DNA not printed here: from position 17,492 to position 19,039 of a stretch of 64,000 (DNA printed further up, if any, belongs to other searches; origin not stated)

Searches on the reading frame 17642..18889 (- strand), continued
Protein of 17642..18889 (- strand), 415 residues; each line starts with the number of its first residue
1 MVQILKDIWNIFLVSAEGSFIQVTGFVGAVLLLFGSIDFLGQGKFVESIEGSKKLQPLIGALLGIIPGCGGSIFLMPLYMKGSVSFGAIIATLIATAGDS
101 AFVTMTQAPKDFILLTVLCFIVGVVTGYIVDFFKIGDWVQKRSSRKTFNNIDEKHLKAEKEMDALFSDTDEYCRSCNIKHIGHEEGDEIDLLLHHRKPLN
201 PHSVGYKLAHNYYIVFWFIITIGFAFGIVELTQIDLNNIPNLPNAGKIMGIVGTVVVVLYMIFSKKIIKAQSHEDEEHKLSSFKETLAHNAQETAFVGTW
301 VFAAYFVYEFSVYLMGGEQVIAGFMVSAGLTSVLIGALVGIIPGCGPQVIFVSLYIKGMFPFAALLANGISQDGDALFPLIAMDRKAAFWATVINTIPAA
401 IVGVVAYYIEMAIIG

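Call 41: search_protein_families(library=pfam, proteins=[L024:7446-7682:+, L024:7710-9869:+, L024:11255-12262:+, L024:12336-13337:+, L065:8334-8999:+, L065:9057-9734:+, L065:11266-12318:-, L071:9544-9795:-, L071:8707-9519:-, L071:6922-7341:+], max_evalue=0.0001)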
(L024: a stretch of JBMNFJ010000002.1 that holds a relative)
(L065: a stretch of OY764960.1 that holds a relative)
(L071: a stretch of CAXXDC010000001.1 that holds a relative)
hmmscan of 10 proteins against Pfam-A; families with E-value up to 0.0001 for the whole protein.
L024:7446-7682:+ (78 aa): 1 family
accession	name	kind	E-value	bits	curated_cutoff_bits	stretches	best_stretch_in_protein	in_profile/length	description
PF04023.20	FeoA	-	3.9e-22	78.5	23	1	6-77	1-73/74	FeoA domain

L024:7710-9869:+ (719 aa): 5 families
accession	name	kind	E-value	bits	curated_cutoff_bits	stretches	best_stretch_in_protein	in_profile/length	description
PF02421.24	FeoB_N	-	1.1e-57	194.4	27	1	29-181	3-155/156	Ferrous iron transport protein B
PF07670.19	Gate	-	6.9e-26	91.2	29.6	2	392-486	2-103/104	Nucleoside recognition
PF01926.29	MMR_HSR1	-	4.9e-19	69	21.9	1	29-139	2-112/113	50S ribosome-binding GTPase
PF07664.17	FeoB_C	-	1.6e-14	53.8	26.6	1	505-554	2-52/54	Ferrous iron transport protein B C terminus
PF17910.6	FeoB_Cyto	-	8.8e-07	29.7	23.4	1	199-301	1-89/90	FeoB cytosolic helical domain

L024:11255-12262:+ (335 aa): 1 family
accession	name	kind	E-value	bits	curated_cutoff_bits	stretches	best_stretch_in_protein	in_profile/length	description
PF00294.29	PfkB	-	1.2e-40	140.2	25.8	1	18-301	4-300/302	pfkB family carbohydrate kinase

L024:12336-13337:+ (333 aa): 1 family
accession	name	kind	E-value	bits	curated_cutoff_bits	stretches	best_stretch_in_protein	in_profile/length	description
PF01261.30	AP_endonuc_2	-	1.3e-13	51.6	31.1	1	79-307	1-229/249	Xylose isomerase-like TIM barrel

L065:8334-8999:+ (221 aa): 3 families
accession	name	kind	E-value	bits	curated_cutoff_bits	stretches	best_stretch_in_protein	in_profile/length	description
PF02742.21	Fe_dep_repr_C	-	5.3e-25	87.7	27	1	63-131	1-69/70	Iron dependent repressor, metal binding and dimerisation domain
PF04023.20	FeoA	-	3.9e-09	36.9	23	1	145-216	2-73/74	FeoA domain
PF01325.25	Fe_dep_repress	-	1.9e-08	34.8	26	1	3-58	4-58/60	Iron dependent repressor, N-terminal DNA binding domain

L065:9057-9734:+ (225 aa): 1 family
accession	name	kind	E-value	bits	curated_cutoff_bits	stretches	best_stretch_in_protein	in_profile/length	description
PF00300.27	His_Phos_1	-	1.2e-38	133.2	21.7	2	4-75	1-69/194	Histidine phosphatase superfamily (branch 1)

L065:11266-12318:- (350 aa): 1 family
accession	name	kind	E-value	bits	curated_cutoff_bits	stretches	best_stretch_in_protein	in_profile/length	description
PF03929.21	PepSY_TM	-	1.8e-52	179.5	28.8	1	9-348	2-295/295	PepSY-associated TM region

L071:9544-9795:- (83 aa): 1 family
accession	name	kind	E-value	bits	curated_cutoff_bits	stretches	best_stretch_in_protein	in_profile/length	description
PF04023.20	FeoA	-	3e-17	62.9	23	1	9-79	2-73/74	FeoA domain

L071:8707-9519:- (270 aa): 3 families
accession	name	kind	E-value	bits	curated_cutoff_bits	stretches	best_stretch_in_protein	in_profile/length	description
PF02421.24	FeoB_N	-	7.1e-61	204.7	27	1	28-181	2-155/156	Ferrous iron transport protein B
PF01926.29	MMR_HSR1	-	9.9e-18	64.7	21.9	1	29-138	2-111/113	50S ribosome-binding GTPase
PF17910.6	FeoB_Cyto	-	1e-09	39.1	23.4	1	199-245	1-47/90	FeoB cytosolic helical domain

L071:6922-7341:+ (139 aa): 4 families
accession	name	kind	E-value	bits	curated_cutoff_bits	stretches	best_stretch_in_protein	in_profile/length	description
PF01325.25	Fe_dep_repress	-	2e-13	50.8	26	1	2-59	1-58/60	Iron dependent repressor, N-terminal DNA binding domain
PF02742.21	Fe_dep_repr_C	-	4.5e-11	43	27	1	64-127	1-66/70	Iron dependent repressor, metal binding and dimerisation domain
PF12802.13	MarR_2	-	1.1e-05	25.9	27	1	20-54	17-51/61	MarR family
PF01047.28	MarR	-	9.5e-05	22.6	24.6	0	20-54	14-48/59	MarR family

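Call 57: search_protein_families(library=ncbifam, proteins=[L024:6832-7314:-, L071:6922-7341:+, L065:8334-8999:+], max_evalue=0.00001)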
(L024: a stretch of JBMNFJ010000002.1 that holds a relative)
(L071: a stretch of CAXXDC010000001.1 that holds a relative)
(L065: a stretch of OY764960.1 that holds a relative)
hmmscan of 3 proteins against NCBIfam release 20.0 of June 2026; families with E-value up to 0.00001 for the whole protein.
L024:6832-7314:- (160 aa): 3 families
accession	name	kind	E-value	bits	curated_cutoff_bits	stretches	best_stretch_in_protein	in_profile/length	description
NF003025.0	PRK03902.1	equivalog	3.6e-37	127.5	138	1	24-157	2-136/142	transcriptional regulator MntR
NF008273.0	PRK11050.1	equivalog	5.8e-23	81.3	153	1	13-138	25-149/156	manganese-binding transcriptional regulator MntR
NF047407.1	TransRegMntRTherm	equivalog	1.7e-13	50.7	350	1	21-130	3-120/227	manganese-dependent transcriptional regulator MntR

L071:6922-7341:+ (139 aa): 3 families
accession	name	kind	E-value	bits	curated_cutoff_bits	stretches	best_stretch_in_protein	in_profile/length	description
NF003025.0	PRK03902.1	equivalog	2e-28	99.2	138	1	2-133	1-133/142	transcriptional regulator MntR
NF008273.0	PRK11050.1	equivalog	3e-20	72.4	153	1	7-117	38-149/156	manganese-binding transcriptional regulator MntR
NF047407.1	TransRegMntRTherm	equivalog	2.2e-08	34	350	1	3-109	6-120/227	manganese-dependent transcriptional regulator MntR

L065:8334-8999:+ (221 aa): 4 families
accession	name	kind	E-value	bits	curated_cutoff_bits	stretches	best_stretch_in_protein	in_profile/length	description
NF047407.1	TransRegMntRTherm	equivalog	3.2e-37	128.4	350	1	9-217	14-225/227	manganese-dependent transcriptional regulator MntR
NF053665.1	TransRegDtxRActin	equivalog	1.3e-19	70.5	290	1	32-140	34-142/233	iron-dependent transcriptional repressor DtxR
NF003025.0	PRK03902.1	equivalog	1.4e-14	54.3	138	1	2-109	3-108/142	transcriptional regulator MntR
NF008273.0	PRK11050.1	equivalog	4.4e-14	52.4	153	1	5-114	38-145/156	manganese-binding transcriptional regulator MntR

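Call 58: predict_structure(alignment_id=A3)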
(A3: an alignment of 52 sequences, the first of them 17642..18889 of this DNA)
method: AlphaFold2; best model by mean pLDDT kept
length: 415 residues; sequences in the alignment: 52
mean_pLDDT: 85.7   pTM: 0.81
mean pLDDT of the five models: 85.7, 84.8, 84.7, 79.0, 78.5
residues with pLDDT >= 90: 192; 70-90: 178; 50-70: 45; < 50: 0
segments of 3 or more residues with pLDDT < 50: none
pLDDT, mean of each block of 10 residues (from residue 1): 91 95 92 85 77 93 86 80 91 90 90 96 98 93 74 78 62 65 72 66 82 94 95 91 95 96 76 70 88 91 91 85 75 90 84 88 94 80 88 94 95 80
secondary structure, 60 per line:
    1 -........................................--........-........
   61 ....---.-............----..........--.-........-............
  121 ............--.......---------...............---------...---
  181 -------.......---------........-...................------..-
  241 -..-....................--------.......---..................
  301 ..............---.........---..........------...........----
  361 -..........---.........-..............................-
elements in order: H2-41 H44-51 H53-64 H70-81 H86-95 H100-107 H109-132 H135-141 H151-165 H188-194 H204-211 H213-231 H245-264 H273-279 H283-314 H318-326 H330-339 H346-356 H362-371 H375-383 H385-414

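Call 60: fold_search(model_id=the predicted structure, library=pdb)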
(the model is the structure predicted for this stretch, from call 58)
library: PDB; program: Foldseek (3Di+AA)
matches with E <= 10: 127; with E <= 0.001: 0
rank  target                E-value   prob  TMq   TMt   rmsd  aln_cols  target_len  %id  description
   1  8y4w_A                4.0e-02  0.92  0.36  0.27  13.3       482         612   12  Sialic acid bound form of Tripartite ATP-independent Periplasmic (TRAP) transporter from Fusobacterium nucleatum. (released 2024-12-11)
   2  8thi_B                4.7e-02  0.90  0.32  0.24  14.5       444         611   13  Cryo-EM structure of the Tripartite ATP-independent Periplasmic (TRAP) transporter SiaQM from Haemophilus influenzae ( (released 2023-11-22)
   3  8thj_A                6.1e-02  0.87  0.34  0.25  15.6       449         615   14  Cryo-EM structure of the Tripartite ATP-independent Periplasmic (TRAP) transporter SiaQM from Haemophilus influenzae ( (released 2023-11-22)
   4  7qha_B                4.2e-01  0.57  0.36  0.35  16.0       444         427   12  Cryo-EM structure of the Tripartite ATP-independent Periplasmic (TRAP) transporter SiaQM from Photobacterium profundum (released 2022-12-21)
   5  4r0c_A                4.6e-01  0.25  0.25  0.23  19.6       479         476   12  Crystal structure of the Alcanivorax borkumensis YdaH transporter reveals an unusual topology (released 2015-04-29)
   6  8w6g_A                5.2e-01  0.10  0.18  0.15  25.5       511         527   10  NaDC1 with inhibitor ACA (released 2024-04-17)
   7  6gs7_A                7.0e-01  0.09  0.18  0.16  24.7       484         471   12  Crystal structure of peptide transporter DtpA-nanobody in glycine buffer (released 2019-01-30)
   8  7w7g_C                7.3e-01  0.07  0.13  0.06  21.0       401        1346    9  Structure of Mammalian NALCN-FAM155A-UNC79-UNC80 quanternary complex (released 2022-05-18)
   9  5a1s_C                7.6e-01  0.06  0.12  0.12  22.2       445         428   13  Crystal structure of the sodium-dependent citrate symporter SeCitS form Salmonella enterica. (released 2016-02-17)
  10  9mun                  8.7e-01  0.06  0.16  0.14  25.1       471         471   14  Structure of Human SLC33A1 in complex with oxidized glutathione (released 2026-02-25)
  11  9rsj_A                1.1e+00  0.03  0.12  0.12  23.0       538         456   13  Cryo-EM structure of MATE transporter NorM-VC in complex with doxorubicin (released 2025-11-26)
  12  6kkl                  1.2e+00  0.06  0.16  0.17  23.4       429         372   12  Crystal structure of Drug:Proton Antiporter-1 (DHA1) Family SotB, in the inward conformation (H115N mutant) (released 2020-07-29)
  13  9a52_A                1.2e+00  0.05  0.13  0.14  23.1       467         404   13  Integrative model of YCSG-FABL by crosslinking MS and deep learning (released 2024-09-18)
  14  6kki                  1.2e+00  0.05  0.12  0.13  23.6       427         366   14  Crystal structure of Drug:Proton Antiporter-1 (DHA1) Family SotB, in the inward-occluded conformation (released 2020-07-29)
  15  6kkj                  1.3e+00  0.06  0.15  0.17  23.8       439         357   12  Crystal structure of Drug:Proton Antiporter-1 (DHA1) Family SotB, in the inward open conformation (released 2020-07-29)
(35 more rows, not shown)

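Call 71: search_protein_families(library=pfam, alignment_id=A4, max_evalue=0.00001)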
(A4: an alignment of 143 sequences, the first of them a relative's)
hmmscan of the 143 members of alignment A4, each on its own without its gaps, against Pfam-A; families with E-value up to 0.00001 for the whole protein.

A. member 1, L001:1507-2889:+ (460 aa): 1 family
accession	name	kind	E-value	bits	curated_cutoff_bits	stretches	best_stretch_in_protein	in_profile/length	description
PF13200.12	DUF4015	-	3.6e-88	296.1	27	1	125-452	9-313/313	Putative glycosyl hydrolase domain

B. families by the number of members that match (of 143 scanned): 139 families (the first 25 are shown)
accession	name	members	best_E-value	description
PF03932.20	CutC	9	5.1e-68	CutC family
PF00753.33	Lactamase_B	7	7.6e-24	Metallo-beta-lactamase superfamily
PF02421.24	FeoB_N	6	7.1e-61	Ferrous iron transport protein B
PF07670.19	Gate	6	9.3e-28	Nucleoside recognition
PF01926.29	MMR_HSR1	6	1.5e-20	50S ribosome-binding GTPase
PF07690.21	MFS_1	5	2.6e-52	Major Facilitator Superfamily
PF07664.17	FeoB_C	5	7.2e-16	Ferrous iron transport protein B C terminus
PF17910.6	FeoB_Cyto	5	1.3e-10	FeoB cytosolic helical domain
PF01979.26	Amidohydro_1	4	2.3e-28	Amidohydrolase family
PF07969.17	Amidohydro_3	4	5.2e-25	Amidohydrolase family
PF00924.24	MS_channel_2nd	4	1.7e-20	Mechanosensitive ion channel, beta-domain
PF12706.13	Lactamase_B_2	4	4.3e-08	Beta-lactamase superfamily domain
PF07992.20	Pyr_redox_2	3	1e-59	Pyridine nucleotide-disulphide oxidoreductase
PF01169.24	GDT1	3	3.1e-40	Divalent cation/proton antiporter GDT1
PF00070.33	Pyr_redox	3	5.3e-20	Pyridine nucleotide-disulphide oxidoreductase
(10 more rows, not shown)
